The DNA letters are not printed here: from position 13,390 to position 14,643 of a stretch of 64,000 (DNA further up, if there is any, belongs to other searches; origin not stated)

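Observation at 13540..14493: PheS homologue in the canonical rplT-downstream slot looks catalytically dead but is an intact ORF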

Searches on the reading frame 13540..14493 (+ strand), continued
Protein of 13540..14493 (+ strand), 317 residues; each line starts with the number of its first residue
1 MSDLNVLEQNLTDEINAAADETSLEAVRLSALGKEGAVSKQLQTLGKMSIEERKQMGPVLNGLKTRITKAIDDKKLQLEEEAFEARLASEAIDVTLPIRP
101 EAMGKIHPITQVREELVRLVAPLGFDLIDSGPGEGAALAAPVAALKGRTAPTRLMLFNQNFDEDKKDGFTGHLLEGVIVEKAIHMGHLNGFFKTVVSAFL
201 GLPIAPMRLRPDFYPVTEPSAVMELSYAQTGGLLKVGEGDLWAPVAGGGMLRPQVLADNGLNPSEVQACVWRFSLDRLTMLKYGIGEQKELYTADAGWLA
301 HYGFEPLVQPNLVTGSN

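Call 9: search_solved_structures(query=window:13540-14493:+, show_alignments=3, max_evalue=0.00001)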
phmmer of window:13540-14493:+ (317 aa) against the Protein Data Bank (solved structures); distinct sequences matched with E-value up to 0.00001: 17.
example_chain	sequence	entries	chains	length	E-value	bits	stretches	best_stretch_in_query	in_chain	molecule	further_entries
4p71_C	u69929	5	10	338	3.6e-37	131.8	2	3-131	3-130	Phenylalanine--tRNA ligase alpha subunit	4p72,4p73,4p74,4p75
7n8y_A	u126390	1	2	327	2.4e-34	122.5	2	1-132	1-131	Phenylalanine--tRNA ligase alpha subunit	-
6p8t_C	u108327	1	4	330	1.2e-33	120.2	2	12-132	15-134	Phenylalanine--tRNA ligase alpha subunit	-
3pco_A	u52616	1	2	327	2.7e-33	119.1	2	10-132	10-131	Phenylalanyl-tRNA synthetase, alpha subunit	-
6oz5_A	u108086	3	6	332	3.8e-33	118.6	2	14-132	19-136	Phenylalanine--tRNA ligase alpha subunit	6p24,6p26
2rhq_A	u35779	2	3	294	8.2e-25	91.2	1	150-302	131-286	Phenylalanyl-tRNA synthetase alpha chain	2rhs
1b70_A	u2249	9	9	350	6.6e-24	88.2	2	14-132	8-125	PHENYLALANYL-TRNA SYNTHETASE | PROTEIN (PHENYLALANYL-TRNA SYNTHETASE) | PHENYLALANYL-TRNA SYNTHETASE ALPHA CHAIN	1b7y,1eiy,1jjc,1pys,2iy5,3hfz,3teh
7daw_A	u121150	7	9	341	1e-22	84.3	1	142-301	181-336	Phenylalanine--tRNA ligase alpha subunit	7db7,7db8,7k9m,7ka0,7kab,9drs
9drt_A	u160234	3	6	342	1e-22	84.3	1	142-301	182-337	Phenylalanine--tRNA ligase alpha subunit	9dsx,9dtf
7k98_A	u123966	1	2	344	1.1e-22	84.2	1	142-301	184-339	Phenylalanine--tRNA ligase alpha subunit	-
9drv_A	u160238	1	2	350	1.1e-22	84.2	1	142-301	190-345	Phenylalanine--tRNA ligase alpha subunit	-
8s8b_A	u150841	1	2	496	9.9e-15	58.1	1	170-293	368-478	Phenylalanyl-tRNA Synthetase alpha subunit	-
9udl_A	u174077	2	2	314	6.3e-14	55.4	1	170-292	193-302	Phenylalanine--tRNA ligase alpha subunit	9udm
3l4g_A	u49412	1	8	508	1.9e-13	53.9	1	170-292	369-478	Phenylalanyl-tRNA synthetase alpha chain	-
2akw_A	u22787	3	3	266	8.8e-12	48.4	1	147-290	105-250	Phenylalanyl-tRNA synthetase alpha chain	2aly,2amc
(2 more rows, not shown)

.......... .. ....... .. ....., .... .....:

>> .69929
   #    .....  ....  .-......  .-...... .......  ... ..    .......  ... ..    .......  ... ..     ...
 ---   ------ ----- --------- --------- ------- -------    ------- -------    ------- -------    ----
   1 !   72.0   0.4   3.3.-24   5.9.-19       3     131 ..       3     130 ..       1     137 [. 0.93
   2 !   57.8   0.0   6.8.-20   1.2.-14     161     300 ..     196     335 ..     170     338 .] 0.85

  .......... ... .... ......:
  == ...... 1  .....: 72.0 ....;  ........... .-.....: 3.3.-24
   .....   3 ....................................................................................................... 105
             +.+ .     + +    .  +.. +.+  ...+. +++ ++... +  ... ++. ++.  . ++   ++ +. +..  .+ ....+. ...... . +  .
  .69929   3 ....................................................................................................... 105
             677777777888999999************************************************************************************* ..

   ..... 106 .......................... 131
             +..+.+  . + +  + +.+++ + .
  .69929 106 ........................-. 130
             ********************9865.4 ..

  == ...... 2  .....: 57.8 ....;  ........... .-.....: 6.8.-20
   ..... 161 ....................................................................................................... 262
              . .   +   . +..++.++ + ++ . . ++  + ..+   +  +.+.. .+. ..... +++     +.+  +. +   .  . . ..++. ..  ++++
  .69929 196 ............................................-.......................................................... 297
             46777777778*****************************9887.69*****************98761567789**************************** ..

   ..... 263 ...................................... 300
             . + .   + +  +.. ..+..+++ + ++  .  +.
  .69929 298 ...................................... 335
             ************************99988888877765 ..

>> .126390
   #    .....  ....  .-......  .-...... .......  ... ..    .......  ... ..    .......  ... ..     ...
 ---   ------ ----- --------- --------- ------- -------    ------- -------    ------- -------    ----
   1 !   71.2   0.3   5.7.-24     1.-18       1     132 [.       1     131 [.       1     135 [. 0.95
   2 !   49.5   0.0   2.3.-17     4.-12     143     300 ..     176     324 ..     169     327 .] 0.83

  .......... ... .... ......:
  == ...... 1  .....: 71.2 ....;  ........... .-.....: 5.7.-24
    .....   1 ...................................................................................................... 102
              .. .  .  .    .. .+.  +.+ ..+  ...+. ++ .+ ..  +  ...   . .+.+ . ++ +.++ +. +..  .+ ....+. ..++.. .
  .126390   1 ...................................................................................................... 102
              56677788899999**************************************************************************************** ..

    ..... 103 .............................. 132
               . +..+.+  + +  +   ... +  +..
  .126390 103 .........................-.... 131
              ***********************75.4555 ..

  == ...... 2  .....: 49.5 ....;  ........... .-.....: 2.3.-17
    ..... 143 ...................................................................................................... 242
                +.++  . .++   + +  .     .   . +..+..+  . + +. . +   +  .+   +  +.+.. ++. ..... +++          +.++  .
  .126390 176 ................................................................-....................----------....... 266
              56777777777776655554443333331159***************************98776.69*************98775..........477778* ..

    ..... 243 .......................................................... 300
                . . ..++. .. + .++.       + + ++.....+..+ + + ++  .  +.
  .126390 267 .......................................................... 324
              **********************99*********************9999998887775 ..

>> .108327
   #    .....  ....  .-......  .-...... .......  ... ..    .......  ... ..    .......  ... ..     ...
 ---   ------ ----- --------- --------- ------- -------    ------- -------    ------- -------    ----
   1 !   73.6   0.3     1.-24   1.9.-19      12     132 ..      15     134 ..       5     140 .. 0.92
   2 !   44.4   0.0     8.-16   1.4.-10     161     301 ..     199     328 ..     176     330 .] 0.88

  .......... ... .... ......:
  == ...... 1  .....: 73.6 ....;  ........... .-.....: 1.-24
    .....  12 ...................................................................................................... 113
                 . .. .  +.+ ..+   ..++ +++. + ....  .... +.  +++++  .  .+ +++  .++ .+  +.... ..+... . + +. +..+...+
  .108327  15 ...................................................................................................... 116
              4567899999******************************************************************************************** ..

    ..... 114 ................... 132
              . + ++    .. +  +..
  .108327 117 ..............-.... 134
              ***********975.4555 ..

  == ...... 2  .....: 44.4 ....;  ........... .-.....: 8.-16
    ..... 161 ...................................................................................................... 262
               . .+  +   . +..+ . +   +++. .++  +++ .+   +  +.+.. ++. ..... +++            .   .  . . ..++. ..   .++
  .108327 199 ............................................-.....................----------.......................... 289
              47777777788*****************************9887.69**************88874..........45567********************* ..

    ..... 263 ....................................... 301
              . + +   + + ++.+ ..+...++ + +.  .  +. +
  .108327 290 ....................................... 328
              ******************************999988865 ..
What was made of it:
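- On PheS, bacterial PheRS alpha subunit (TIGR00468 / PF01409 + PF02912): PDB PheS chains match at E=3.6e-37 (call 9).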

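Call 11: find_encoding_contigs(protein=P0001, flank=10000, max_places=6)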
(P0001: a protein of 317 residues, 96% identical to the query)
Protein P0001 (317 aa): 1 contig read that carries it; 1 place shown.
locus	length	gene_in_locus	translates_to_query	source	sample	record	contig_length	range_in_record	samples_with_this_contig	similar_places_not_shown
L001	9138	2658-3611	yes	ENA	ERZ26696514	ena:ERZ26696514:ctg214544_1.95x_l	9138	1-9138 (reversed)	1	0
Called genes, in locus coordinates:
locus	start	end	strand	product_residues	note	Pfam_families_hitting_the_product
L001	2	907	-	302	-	?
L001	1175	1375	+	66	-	PF01632:Ribosomal_L35p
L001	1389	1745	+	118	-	PF00453:Ribosomal_L20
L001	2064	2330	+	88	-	-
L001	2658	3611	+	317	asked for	PF02912:Phe_tRNA-synt_N, PF01409:tRNA-synt_2d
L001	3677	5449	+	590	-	PF01588:tRNA_bind, PF03484:B5, PF17759:tRNA_synthFbeta, PF03147:FDX-ACB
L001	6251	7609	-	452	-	PF00072:Response_reg, PF00158:Sigma54_activat, PF14532:Sigma54_activ_2, PF07724:AAA_2, PF07726:AAA_3 (weak), PF07728:AAA_5, PF25601:AAA_lid_14, PF02954:HTH_8 (weak), +1 more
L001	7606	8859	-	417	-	PF00512:HisKA, PF02518:HATPase_c, PF14501:HATPase_c_5 (weak)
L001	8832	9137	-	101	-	?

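Call 12: find_encoding_contigs(protein=window:13540-14493:+, flank=10000, max_places=6)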
Protein window:13540-14493:+ (317 aa): no gene with exactly this product is on record in the collection.

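Call 19: find_related_loci(query=A1, collection=genome_contigs, flank=6000)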
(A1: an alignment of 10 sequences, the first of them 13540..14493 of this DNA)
Query A1 (317 aa) in genome_contigs; peptide patterns used: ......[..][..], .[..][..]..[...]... (x = any residue, [..] = any of these).
600 stretches matched a pattern (row limit reached: there are more); 588 encode a relative of the query (tblastn E <= 1e-3); the best 80 are kept; 80 distinct loci.
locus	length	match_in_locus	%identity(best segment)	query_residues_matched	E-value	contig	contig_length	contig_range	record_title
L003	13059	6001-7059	41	3-315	3e-86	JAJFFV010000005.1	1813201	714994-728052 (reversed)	MAG: Parvularculaceae bacterium isolate OFTM378 OFTM378_4, whole genome shotgun sequence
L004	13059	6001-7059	42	2-315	3e-80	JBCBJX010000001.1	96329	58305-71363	MAG: Pseudomonadota bacterium isolate J06627_10 k141_168518_length_96329_cov_52.8512, whole genome shotgun sequence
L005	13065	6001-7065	39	1-315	2e-77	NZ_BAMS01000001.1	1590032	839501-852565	Sneathiella glossodoripedis JCM 23214, whole genome shotgun sequence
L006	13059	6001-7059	39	1-311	3e-77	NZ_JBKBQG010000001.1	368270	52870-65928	MAG: Salinarimonas sp. isolate 21H_022.bin.5 NODE_17_length_368270_cov_21.080185, whole genome shotgun sequence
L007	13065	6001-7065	38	1-315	2e-76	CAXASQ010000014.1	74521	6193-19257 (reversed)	MAG TPA_asm: uncultured Alphaproteobacteria bacterium isolate ERR594368_binner123_Refined_8 genome assembly, contig: ERZ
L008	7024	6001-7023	40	1-301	9e-76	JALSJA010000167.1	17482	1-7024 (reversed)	MAG: Parvularculaceae bacterium isolate 354-166_metabat2_scaf2bin.062 354-166_scaffold_3156_c1, whole genome shotgun seq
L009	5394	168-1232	37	1-315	6e-76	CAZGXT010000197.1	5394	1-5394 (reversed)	MAG TPA_asm: uncultured Caulobacterales bacterium isolate binchicken_co319_188 genome assembly, contig: NODE_17188_lengt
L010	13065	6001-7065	38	1-315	7e-74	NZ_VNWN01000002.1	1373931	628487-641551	Sneathiella chinensis strain LMG23452 contig2, whole genome shotgun sequence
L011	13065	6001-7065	37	1-315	1e-73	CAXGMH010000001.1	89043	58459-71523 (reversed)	MAG TPA_asm: uncultured Alphaproteobacteria bacterium isolate ERR594289_concoct_115 genome assembly, contig: ERZ6778252.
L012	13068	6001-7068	37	1-315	4e-72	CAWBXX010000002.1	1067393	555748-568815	MAG: uncultured Alphaproteobacteria bacterium isolate MFD05442.bin.2.189 genome assembly, contig: contig_20943, whole ge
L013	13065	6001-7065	36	1-315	4e-71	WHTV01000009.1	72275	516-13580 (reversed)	MAG: Kiloniellaceae bacterium isolate Dino_bin46 NODE_9_length_72275_cov_10.310044, whole genome shotgun sequence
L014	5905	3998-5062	37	1-315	1e-70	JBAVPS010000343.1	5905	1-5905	MAG: Rhizomicrobium sp. isolate MFD03065_ilm_asm_bin3 k127_60580, whole genome shotgun sequence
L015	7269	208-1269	35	2-315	3e-70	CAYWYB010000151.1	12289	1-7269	MAG TPA_asm: uncultured Rhodospirillaceae bacterium isolate SRP167671_co2_53 genome assembly, contig: NODE_6698_length_1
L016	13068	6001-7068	36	1-315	5e-70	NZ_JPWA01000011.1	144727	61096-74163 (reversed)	Thalassospira xianhensis MCCC 1A02616 contig11, whole genome shotgun sequence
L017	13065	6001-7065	35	1-315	6e-70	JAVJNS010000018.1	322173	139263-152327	MAG: Kiloniellaceae bacterium isolate A1-SPW-04 k141_41728, whole genome shotgun sequence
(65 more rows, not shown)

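Call 48: predict_structure(alignment_id=A3)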
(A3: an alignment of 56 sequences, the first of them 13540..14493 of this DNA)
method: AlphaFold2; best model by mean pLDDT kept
length: 317 residues; sequences in the alignment: 56
mean_pLDDT: 81.6   pTM: 0.60
mean pLDDT of the five models: 81.6, 80.9, 80.7, 79.3, 79.3
residues with pLDDT >= 90: 129; 70-90: 122; 50-70: 45; < 50: 21
segments of 3 or more residues with pLDDT < 50: 301-317
pLDDT, mean of each block of 10 residues (from residue 1): 84 92 92 88 85 86 91 93 86 61 59 88 87 66 88 89 62 92 94 92 80 90 90 83 92 93 95 90 75 57 42 35
secondary structure, 60 per line:
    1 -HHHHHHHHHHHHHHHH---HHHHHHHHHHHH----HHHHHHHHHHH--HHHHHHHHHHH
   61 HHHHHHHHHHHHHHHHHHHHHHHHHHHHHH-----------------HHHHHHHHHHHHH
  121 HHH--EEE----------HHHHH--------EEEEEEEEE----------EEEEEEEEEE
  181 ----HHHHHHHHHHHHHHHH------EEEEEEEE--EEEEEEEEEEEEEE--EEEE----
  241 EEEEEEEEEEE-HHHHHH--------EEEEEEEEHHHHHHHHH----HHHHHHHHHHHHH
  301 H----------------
elements in order: H2-17 H21-32 H37-47 H50-90 H108-123 E126-128 H139-143 E152-160 E171-180 H185-200 E207-214 E217-230 E233-236 E241-251 H253-258 E267-274 H275-283 H288-301
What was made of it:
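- The fold is predicted with confidence (call 48).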

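Call 51: fold_search(model_id=the predicted structure, library=pdb)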
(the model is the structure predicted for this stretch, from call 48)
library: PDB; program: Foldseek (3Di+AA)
matches with E <= 10: 940; with E <= 0.001: 325
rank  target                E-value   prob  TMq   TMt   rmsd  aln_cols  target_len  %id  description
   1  9a5b_A                2.2e-24  1.00  0.51  0.48   9.3       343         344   30  Integrative model of SYFA-SYFB by crosslinking MS and deep learning (released 2024-09-18)
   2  6p8t_C                2.4e-23  1.00  0.51  0.51  10.4       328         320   26  Acinetobacter baumannii tRNA synthetase in complex with compound 1 (released 2020-11-18)
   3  9drv_A                2.3e-22  1.00  0.53  0.49  11.5       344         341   23  Crystal structure of M. tuberculosis PheRS-tRNA complex bound to inhibitor D-004 (released 2025-02-12)
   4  6p8t_H                3.7e-22  1.00  0.52  0.50  11.0       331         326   25  Acinetobacter baumannii tRNA synthetase in complex with compound 1 (released 2020-11-18)
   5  9drt_A                7.1e-22  1.00  0.53  0.49  11.3       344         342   23  Crystal structure of the complex of M. tuberculosis PheRS with cognate precursor tRNA and fragment DDD00805735 (released 2025-06-04)
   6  6oz5_C                3.0e-21  1.00  0.52  0.51   9.2       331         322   26  Escherichia coli tRNA synthetase in complex with compound 3 (released 2020-11-18)
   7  9drv_D                4.0e-21  1.00  0.53  0.49  11.5       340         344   23  Crystal structure of M. tuberculosis PheRS-tRNA complex bound to inhibitor D-004 (released 2025-02-12)
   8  9dtf_D                5.4e-21  1.00  0.52  0.49  11.5       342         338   22  Crystal structure of the complex of M. tuberculosis PheRS with cognate precursor tRNA and fragment DDD01008876 (released 2025-06-04)
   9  7k9m_A                6.8e-21  1.00  0.54  0.51   9.7       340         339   23  Crystal structure of the complex of M. tuberculosis PheRS with cognate precursor tRNA and 5'-O-(N-phenylalanyl)sulfamo (released 2021-05-12)
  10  9dsx_D                1.3e-20  1.00  0.51  0.48  11.5       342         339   22  Crystal structure of the complex of M. tuberculosis PheRS with cognate precursor tRNA and fragment DDD00107555 (released 2025-06-04)
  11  7k98_A                2.2e-20  1.00  0.54  0.50  11.3       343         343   24  Preaminoacylation complex of M. tuberculosis PheRS with cognate precursor tRNA and 5'-O-(N-phenylalanyl)sulfamoyl-aden (released 2021-05-12)
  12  9drs_D                2.4e-20  1.00  0.52  0.49  11.5       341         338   23  Crystal structure of M. tuberculosis PheRS-tRNA complex bound to inhibitor D-116 (released 2025-02-12)
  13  9drt_D                3.0e-20  1.00  0.51  0.48  11.6       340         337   22  Crystal structure of the complex of M. tuberculosis PheRS with cognate precursor tRNA and fragment DDD00805735 (released 2025-06-04)
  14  7kab_A                3.2e-20  1.00  0.53  0.50   9.7       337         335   22  M. tuberculosis PheRS complex with cognate precursor tRNA and phenylalanine (released 2021-05-12)
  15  9dtf_A                3.4e-20  1.00  0.52  0.49  11.3       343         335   23  Crystal structure of the complex of M. tuberculosis PheRS with cognate precursor tRNA and fragment DDD01008876 (released 2025-06-04)
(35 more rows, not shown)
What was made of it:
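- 13855..14493 (+): PheS-like alpha', residues 106-317: degenerate class II core. The HPAR............ segment and the motif-2 Arg are deleted, and motif 2, motif 3 and the Phe pocket are substituted. AF2 fold retained (calls 48, 51).
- On Pseudoenzyme (dead homologue retained by selection, HisZ-like): AF2 pLDDT 81.6, with best Foldseek matches to PheS alpha chains (calls 48, 51).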

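Call 57: search_protein_representatives(protein=window:13540-14493:+)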
Query: 317 residues. Proteins with E-value up to 0.001 (for the whole library): 5790; up to 1e-10: 1522; up to 1e-30: 48. The best 150 are listed.
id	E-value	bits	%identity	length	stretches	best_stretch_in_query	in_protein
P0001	7.5e-198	672.6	96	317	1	1-317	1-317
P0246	1.4e-58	215.3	41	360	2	151-315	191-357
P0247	3.4e-57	210.7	38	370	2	145-313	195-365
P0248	5.0e-51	190.5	39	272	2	183-315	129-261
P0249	3.8e-50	187.6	36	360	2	1-132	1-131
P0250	1.7e-49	185.4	37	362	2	151-315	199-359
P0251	4.0e-49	184.2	39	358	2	150-305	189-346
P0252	5.8e-48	180.4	35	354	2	143-307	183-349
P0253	7.3e-48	180.1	39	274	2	146-315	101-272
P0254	1.2e-47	179.4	38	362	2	157-307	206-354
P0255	6.0e-47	177.1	37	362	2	151-312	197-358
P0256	2.9e-45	171.5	43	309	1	7-315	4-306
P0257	3.2e-43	164.8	33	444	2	160-314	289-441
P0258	6.7e-39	150.6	33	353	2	141-315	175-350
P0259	4.0e-38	148.1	39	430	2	145-313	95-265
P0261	1.8e-37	145.9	38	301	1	2-308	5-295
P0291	8.6e-31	124.0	32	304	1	6-302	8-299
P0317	1.1e-27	113.8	29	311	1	11-301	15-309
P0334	1.6e-26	110.0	28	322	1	21-301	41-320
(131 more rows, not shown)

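Call 59: find_encoding_contigs(protein=P0256, flank=10000, max_places=6)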
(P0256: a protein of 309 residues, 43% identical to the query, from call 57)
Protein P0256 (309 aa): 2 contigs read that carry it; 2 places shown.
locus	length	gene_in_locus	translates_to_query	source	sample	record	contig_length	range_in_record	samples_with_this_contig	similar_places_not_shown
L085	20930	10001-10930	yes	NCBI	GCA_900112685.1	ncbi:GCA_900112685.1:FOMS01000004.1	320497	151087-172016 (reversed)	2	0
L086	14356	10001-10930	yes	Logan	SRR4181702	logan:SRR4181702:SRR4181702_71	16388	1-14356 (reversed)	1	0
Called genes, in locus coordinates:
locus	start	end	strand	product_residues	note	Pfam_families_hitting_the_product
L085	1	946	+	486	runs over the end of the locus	PF25917:BSH_RND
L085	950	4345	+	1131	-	PF00873:ACR_tran, PF02355:SecD_SecF_C (faint)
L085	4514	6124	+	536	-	PF05222:AlaDh_PNT_N, PF02826:2-Hacid_dh_C (faint), PF01262:AlaDh_PNT_C, PF12769:PNTB_4TM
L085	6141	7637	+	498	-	PF02233:PNTB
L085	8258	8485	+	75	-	-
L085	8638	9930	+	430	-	PF11902:DUF3422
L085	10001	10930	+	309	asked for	PF02912:Phe_tRNA-synt_N, PF01409:tRNA-synt_2d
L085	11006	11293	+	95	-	PF14145:YrhK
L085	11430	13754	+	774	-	PF01588:tRNA_bind, PF03483:B3_4, PF03484:B5, PF17759:tRNA_synthFbeta, PF03147:FDX-ACB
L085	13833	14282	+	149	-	PF11071:Nuc_deoxyri_tr3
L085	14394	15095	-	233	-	PF02798:GST_N, PF13409:GST_N_2, PF13417:GST_N_3, PF00043:GST_C (weak), PF13410:GST_C_2 (weak)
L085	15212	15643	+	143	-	PF01741:MscL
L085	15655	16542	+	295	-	PF01545:Cation_efflux, PF16916:ZT_dimer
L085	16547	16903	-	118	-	PF01205:Impact_N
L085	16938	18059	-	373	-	PF05222:AlaDh_PNT_N, PF07992:Pyr_redox_2 (weak), PF01262:AlaDh_PNT_C, PF02826:2-Hacid_dh_C, PF00070:Pyr_redox (weak)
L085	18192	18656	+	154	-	PF01047:MarR, PF12802:MarR_2 (weak), PF13404:HTH_AsnC-type, PF13412:HTH_24, PF09339:HTH_IclR (weak), PF01037:AsnC_trans_reg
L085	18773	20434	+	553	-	PF02028:BCCT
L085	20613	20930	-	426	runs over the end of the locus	PF22039:HUTI_composite_bact (weak), PF01979:Amidohydro_1, PF07969:Amidohydro_3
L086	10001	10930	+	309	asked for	PF02912:Phe_tRNA-synt_N, PF01409:tRNA-synt_2d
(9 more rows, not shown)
